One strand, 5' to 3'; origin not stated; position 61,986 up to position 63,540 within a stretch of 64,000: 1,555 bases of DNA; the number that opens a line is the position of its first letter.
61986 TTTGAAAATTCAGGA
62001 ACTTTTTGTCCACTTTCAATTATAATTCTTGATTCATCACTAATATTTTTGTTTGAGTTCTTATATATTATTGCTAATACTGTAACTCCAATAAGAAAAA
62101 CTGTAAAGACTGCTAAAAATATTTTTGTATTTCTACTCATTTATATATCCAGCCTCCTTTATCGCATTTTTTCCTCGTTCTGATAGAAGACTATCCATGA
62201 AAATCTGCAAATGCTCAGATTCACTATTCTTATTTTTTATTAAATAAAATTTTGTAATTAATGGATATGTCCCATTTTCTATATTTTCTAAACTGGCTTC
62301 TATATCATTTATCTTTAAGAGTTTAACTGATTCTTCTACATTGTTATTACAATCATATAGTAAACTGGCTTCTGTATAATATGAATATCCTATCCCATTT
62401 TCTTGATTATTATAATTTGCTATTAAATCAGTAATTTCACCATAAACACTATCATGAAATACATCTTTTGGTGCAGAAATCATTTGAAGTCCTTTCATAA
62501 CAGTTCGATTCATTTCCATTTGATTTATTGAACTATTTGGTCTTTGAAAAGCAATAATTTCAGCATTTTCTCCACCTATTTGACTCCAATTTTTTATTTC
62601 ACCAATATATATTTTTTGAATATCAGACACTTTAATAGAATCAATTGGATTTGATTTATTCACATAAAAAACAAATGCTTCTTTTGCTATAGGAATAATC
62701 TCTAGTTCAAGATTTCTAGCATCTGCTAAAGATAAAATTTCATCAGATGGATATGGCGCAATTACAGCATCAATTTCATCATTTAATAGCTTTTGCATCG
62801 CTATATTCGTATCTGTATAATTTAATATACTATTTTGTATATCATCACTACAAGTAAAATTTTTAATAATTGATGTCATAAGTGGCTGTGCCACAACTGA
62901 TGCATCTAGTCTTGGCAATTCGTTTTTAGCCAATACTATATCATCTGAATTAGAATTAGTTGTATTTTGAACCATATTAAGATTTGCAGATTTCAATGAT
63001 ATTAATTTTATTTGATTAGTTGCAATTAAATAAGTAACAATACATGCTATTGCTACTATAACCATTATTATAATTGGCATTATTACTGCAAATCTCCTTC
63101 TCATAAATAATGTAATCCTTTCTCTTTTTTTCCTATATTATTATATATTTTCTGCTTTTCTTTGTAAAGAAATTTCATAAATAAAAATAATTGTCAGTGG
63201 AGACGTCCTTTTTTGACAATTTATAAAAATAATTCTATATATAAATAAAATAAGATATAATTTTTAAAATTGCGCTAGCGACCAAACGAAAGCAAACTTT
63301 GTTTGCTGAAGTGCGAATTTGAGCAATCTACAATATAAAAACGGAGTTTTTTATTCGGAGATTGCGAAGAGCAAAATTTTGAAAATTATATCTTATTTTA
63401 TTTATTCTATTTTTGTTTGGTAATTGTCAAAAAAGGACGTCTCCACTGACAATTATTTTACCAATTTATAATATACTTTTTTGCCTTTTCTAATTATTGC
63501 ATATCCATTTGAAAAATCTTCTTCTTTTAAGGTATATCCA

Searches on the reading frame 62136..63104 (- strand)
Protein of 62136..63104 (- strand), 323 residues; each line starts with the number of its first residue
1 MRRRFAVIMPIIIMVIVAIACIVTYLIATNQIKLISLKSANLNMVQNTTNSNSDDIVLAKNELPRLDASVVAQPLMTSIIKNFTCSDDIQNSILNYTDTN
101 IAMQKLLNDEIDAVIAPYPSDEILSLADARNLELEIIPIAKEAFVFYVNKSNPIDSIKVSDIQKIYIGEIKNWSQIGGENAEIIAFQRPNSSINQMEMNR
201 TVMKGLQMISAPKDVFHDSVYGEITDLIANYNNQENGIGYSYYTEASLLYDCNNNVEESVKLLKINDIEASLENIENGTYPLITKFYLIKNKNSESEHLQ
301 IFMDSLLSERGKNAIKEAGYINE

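Call 37: find_encoding_contigs(protein=window:62136-63104:-, flank=3000, max_places=10)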
Protein window:62136-63104:- (323 aa): 23 contigs read that carry it; 9 places shown.
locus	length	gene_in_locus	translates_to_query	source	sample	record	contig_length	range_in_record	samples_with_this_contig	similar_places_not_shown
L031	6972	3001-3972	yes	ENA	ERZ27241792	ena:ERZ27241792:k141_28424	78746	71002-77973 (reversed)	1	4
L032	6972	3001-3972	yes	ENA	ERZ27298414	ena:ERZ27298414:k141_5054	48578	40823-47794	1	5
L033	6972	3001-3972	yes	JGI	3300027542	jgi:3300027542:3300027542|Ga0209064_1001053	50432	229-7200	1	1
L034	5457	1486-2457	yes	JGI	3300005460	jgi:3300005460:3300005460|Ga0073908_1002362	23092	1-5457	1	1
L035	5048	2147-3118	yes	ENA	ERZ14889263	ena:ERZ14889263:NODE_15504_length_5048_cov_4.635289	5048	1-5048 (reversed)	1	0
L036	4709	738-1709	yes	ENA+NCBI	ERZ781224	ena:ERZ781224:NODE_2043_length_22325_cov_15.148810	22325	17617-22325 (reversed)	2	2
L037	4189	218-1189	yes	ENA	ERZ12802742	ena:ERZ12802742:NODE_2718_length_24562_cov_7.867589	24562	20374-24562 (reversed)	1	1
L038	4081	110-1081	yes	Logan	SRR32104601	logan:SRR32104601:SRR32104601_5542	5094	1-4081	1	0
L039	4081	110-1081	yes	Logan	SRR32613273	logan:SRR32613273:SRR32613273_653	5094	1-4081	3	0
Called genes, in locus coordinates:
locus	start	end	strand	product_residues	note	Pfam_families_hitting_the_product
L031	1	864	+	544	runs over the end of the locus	?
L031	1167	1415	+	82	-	-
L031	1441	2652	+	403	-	PF00579:tRNA-synt_1b, PF22421:SYY_C-terminal, PF01479:S4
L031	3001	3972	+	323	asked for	PF12849:PBP_like_2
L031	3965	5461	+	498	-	-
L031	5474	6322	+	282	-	PF03780:Asp23 (faint)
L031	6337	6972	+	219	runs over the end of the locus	PF02224:Cytidylate_kin, PF13189:Cytidylate_kin2 (faint), PF13207:AAA_17 (faint), PF13238:AAA_18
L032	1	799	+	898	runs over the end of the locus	PF02739:5_3_exonuc_N, PF01367:5_3_exonuc, PF22619:DNA_polI_exo1, PF00476:DNA_pol_A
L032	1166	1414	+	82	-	-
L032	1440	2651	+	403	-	PF00579:tRNA-synt_1b, PF22421:SYY_C-terminal, PF01479:S4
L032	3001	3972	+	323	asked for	PF12849:PBP_like_2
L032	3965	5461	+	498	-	-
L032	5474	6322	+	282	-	PF03780:Asp23 (faint)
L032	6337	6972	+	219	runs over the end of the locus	PF02224:Cytidylate_kin, PF13189:Cytidylate_kin2 (faint), PF13207:AAA_17 (faint), PF13238:AAA_18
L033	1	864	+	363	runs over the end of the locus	?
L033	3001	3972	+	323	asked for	PF12849:PBP_like_2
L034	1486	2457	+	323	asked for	PF12849:PBP_like_2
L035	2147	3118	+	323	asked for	PF12849:PBP_like_2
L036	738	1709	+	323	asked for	PF12849:PBP_like_2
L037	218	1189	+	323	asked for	PF12849:PBP_like_2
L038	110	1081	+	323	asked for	PF12849:PBP_like_2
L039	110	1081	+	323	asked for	PF12849:PBP_like_2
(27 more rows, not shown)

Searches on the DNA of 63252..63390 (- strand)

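Call 62: search_dna_similar(query=window:63252-63390:-, collection=plasmids, mode=distant, max_evalue=0.01)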
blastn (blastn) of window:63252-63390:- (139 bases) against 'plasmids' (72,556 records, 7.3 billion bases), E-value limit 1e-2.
No match.

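Call 63: search_dna_similar(query=window:63252-63390:-, collection=phages, mode=distant, max_evalue=0.01)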
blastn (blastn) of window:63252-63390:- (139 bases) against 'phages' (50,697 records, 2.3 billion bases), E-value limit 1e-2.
No match.
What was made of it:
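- Tried and rejected: blastn against plasmids and phages gave no match (calls 62, 63).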
